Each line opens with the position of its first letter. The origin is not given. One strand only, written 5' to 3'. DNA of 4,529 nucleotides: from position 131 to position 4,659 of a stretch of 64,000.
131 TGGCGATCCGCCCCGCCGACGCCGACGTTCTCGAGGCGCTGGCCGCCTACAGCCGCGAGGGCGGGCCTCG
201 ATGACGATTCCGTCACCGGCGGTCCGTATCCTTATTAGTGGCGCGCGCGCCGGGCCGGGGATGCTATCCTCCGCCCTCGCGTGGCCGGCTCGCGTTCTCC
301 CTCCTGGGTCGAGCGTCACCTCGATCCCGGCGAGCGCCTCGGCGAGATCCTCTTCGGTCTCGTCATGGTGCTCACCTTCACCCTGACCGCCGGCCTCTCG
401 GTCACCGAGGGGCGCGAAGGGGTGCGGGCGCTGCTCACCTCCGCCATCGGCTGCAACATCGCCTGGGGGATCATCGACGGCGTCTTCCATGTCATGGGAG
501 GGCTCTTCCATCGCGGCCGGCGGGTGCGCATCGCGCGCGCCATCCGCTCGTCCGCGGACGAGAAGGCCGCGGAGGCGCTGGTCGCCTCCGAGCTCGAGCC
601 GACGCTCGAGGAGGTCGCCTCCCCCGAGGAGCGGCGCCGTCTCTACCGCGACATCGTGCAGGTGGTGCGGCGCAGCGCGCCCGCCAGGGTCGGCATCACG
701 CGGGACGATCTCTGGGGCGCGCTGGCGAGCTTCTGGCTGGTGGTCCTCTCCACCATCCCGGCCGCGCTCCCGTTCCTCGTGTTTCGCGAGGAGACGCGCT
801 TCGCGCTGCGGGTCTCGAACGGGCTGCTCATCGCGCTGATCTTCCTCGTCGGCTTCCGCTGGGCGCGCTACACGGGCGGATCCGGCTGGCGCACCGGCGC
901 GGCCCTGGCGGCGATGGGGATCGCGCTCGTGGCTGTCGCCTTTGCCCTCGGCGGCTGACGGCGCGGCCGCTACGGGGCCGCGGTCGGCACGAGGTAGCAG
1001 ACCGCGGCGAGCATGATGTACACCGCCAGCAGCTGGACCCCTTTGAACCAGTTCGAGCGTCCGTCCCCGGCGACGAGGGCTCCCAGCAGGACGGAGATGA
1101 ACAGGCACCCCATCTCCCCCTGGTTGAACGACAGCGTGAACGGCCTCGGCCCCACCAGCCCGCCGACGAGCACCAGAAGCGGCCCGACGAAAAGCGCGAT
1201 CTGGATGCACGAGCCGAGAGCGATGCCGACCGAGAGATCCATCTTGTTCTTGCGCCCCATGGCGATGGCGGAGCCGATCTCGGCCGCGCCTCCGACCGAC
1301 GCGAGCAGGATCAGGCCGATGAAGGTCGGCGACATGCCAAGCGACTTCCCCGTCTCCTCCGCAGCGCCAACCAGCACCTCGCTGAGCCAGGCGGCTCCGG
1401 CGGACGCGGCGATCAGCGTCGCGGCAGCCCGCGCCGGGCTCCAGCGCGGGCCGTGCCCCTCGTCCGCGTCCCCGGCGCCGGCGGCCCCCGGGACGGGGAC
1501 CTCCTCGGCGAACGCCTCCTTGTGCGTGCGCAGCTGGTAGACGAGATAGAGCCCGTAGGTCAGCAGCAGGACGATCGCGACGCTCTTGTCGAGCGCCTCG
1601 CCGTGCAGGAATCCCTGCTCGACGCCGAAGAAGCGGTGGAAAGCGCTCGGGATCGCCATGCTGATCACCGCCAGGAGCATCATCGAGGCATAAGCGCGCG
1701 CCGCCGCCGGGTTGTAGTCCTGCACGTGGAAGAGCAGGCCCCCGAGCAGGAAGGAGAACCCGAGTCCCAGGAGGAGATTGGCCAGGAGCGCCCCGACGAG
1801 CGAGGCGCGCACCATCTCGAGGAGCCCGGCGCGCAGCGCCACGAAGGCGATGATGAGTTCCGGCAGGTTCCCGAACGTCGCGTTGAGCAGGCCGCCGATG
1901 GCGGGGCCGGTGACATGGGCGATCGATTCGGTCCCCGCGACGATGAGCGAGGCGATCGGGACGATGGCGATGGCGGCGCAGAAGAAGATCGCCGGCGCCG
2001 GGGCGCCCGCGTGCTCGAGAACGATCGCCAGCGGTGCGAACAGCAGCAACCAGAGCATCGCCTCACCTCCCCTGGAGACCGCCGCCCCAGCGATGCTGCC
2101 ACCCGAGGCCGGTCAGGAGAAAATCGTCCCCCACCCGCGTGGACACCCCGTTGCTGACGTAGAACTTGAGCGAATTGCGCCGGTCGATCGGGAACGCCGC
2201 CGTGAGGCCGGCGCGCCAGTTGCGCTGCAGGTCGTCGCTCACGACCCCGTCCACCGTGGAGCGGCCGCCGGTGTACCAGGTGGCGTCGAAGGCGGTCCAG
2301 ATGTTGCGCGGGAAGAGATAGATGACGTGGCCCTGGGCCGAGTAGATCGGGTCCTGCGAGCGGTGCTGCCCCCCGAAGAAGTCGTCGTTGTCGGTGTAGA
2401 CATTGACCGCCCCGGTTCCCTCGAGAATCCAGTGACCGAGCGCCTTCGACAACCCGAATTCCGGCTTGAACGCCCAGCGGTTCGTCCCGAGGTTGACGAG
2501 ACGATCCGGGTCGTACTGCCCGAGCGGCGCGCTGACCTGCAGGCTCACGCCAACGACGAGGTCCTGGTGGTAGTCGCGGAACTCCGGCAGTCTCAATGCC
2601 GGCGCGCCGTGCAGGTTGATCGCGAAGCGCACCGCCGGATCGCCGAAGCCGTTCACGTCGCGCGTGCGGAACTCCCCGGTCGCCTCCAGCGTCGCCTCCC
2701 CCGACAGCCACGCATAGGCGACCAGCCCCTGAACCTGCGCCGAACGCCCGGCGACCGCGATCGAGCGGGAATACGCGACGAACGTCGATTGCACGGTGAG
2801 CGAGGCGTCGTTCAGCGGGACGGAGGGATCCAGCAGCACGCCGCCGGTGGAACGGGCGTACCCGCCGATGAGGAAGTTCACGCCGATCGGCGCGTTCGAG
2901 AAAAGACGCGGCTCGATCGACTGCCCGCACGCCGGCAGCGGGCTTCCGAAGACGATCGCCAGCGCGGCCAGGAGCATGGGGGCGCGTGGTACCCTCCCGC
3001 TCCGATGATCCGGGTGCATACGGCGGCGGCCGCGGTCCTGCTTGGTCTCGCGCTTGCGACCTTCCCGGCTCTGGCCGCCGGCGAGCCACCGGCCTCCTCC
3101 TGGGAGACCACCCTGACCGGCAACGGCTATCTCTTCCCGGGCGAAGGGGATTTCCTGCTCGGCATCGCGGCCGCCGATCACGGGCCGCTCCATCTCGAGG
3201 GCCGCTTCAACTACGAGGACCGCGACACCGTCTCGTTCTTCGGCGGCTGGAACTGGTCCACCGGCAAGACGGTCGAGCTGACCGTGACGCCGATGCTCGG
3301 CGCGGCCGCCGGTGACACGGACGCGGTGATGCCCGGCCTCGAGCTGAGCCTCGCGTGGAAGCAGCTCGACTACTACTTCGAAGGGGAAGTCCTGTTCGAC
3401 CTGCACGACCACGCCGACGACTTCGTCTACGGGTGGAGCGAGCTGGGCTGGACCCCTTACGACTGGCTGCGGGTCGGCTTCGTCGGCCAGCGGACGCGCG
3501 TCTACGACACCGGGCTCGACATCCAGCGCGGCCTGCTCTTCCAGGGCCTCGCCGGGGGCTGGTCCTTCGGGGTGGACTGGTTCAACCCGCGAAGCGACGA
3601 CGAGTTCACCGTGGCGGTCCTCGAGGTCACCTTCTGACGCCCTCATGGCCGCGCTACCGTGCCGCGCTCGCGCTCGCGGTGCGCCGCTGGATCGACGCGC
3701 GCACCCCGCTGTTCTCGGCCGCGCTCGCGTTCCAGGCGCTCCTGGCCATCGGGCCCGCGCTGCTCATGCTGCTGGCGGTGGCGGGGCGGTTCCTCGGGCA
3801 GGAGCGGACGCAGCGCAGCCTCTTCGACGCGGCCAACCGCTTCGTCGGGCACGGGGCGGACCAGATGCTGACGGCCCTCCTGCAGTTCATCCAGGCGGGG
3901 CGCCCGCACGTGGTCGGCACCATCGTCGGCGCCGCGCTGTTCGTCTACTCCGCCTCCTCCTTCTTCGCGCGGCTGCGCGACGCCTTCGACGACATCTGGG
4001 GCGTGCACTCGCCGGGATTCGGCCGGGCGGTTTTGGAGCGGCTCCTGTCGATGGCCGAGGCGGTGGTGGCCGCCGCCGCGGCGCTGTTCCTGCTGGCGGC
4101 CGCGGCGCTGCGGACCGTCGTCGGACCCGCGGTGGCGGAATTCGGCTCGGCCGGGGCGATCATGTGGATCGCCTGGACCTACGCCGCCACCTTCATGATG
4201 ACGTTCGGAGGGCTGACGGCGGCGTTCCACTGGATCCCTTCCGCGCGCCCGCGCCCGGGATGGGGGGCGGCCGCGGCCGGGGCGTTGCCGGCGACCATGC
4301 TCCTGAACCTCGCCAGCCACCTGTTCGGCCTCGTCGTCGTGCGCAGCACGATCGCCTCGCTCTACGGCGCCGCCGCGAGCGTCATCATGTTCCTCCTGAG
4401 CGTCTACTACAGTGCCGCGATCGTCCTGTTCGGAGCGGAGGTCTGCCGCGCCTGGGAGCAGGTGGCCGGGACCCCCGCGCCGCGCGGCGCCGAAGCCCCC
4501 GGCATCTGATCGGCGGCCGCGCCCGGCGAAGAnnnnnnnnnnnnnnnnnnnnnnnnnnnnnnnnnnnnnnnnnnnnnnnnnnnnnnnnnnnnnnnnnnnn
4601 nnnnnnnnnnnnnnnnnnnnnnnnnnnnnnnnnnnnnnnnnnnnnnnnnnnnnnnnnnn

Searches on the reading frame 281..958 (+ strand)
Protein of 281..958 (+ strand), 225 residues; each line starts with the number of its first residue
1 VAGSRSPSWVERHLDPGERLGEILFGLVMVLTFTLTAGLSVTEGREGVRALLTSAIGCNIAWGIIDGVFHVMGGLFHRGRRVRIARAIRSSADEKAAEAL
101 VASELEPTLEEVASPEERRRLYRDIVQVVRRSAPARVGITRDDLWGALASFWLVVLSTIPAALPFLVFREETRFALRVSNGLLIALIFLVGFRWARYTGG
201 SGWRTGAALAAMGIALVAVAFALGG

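Call 59: search_protein_families(library=pfam, proteins=[window:281-958:+], max_evalue=0.00001)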
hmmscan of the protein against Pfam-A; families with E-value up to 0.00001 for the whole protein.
window:281-958:+ (225 aa): 1 family
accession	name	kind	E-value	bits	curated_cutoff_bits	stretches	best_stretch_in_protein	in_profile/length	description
PF01988.24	VIT1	-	8.1e-06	26.2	28.1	1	129-224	114-213/214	VIT family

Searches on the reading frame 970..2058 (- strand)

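Call 59: search_protein_families(library=pfam, proteins=[window:970-2058:-], max_evalue=0.00001)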
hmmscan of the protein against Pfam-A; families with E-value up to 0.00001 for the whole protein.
window:970-2058:- (362 aa): 1 family
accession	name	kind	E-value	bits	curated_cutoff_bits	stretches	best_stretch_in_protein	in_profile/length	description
PF01699.29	Na_Ca_ex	-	2.7e-44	151.2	24.9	2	212-355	3-150/151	Sodium/calcium exchanger protein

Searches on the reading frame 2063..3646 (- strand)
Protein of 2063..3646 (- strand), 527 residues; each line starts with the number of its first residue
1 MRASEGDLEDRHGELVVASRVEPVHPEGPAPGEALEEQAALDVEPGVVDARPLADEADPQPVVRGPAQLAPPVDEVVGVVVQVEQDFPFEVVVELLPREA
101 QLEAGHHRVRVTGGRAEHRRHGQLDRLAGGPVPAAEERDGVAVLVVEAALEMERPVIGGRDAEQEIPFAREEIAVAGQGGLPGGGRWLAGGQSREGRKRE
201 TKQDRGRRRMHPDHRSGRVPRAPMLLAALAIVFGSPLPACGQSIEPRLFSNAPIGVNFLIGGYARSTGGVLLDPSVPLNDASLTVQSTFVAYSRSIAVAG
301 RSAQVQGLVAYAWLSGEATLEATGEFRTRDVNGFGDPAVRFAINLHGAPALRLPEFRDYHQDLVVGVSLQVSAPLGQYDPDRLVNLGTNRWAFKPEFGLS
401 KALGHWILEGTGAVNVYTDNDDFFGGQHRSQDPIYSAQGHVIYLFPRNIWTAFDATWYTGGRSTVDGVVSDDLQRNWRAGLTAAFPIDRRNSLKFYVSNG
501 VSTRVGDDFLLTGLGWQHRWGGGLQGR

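Call 59: search_protein_families(library=pfam, proteins=[window:2063-3646:-], max_evalue=0.00001)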
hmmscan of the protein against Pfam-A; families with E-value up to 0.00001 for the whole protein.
window:2063-3646:- (527 aa): 1 family
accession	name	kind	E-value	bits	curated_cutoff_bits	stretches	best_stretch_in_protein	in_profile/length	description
PF13557.12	Phenol_MetA_deg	-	1.2e-22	81.6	22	1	277-514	14-238/242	Putative MetA-pathway of phenol degradation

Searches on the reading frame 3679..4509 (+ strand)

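Call 59: search_protein_families(library=pfam, proteins=[window:3679-4509:+], max_evalue=0.00001)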
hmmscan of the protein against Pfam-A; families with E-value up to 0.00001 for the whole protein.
window:3679-4509:+ (276 aa): 1 family
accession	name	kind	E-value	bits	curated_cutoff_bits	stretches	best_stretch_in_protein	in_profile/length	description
PF03631.20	Virul_fac_BrkB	-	1.8e-34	120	33.7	1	7-261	3-257/259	Virulence factor BrkB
